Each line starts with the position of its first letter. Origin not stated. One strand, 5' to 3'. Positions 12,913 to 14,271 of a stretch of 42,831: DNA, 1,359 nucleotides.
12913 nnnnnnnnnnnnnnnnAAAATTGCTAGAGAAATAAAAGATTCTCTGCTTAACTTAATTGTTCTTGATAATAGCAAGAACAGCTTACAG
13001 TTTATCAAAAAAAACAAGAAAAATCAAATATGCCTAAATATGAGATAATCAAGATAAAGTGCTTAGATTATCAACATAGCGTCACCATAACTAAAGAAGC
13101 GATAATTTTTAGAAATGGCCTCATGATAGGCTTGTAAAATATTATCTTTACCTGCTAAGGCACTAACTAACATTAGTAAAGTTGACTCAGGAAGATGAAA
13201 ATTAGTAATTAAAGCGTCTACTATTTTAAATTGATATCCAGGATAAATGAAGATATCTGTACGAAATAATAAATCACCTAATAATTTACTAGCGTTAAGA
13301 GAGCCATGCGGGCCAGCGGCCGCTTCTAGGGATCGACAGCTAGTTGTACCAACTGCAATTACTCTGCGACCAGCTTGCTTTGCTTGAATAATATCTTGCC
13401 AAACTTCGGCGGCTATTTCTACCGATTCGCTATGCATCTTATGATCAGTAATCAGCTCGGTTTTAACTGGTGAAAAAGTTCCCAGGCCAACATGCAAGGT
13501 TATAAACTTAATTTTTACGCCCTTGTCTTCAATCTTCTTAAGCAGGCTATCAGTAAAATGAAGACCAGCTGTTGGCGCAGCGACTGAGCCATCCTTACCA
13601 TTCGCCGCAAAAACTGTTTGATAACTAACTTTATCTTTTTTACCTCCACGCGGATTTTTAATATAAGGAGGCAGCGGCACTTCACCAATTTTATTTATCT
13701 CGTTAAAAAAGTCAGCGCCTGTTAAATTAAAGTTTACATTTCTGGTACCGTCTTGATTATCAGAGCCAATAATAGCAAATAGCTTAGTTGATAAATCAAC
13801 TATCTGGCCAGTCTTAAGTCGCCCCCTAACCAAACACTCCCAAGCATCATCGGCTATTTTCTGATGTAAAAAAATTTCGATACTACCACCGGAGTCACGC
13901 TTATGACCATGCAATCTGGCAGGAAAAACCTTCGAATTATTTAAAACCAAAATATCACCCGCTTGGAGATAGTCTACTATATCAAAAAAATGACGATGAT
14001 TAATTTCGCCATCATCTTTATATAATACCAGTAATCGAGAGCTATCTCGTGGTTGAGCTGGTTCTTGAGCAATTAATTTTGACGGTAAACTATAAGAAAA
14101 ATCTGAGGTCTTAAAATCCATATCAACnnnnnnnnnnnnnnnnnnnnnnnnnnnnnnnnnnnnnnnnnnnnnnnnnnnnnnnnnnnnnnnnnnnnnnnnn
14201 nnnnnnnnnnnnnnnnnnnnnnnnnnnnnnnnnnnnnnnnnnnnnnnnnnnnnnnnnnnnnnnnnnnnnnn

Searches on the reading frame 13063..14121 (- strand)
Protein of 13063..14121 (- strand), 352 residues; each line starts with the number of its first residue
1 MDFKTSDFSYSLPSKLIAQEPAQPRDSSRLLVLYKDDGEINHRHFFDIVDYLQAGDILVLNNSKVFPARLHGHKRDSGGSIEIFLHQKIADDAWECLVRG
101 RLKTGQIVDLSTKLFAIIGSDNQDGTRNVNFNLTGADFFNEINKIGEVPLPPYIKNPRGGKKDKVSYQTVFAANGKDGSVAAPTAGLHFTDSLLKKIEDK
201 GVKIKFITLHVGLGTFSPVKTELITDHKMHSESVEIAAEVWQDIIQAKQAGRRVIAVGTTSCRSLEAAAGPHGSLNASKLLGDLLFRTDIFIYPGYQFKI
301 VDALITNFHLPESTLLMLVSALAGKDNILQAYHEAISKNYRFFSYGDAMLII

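Call 9: search_protein_families(library=pfam, proteins=[window:13063-14121:-], max_evalue=0.0001)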
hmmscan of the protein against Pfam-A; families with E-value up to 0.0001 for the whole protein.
window:13063-14121:- (352 aa): 1 family
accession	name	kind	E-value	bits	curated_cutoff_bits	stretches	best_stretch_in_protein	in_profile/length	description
PF02547.20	Queuosine_synth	-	8.6e-132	439.6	25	1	5-351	1-322/322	Queuosine biosynthesis protein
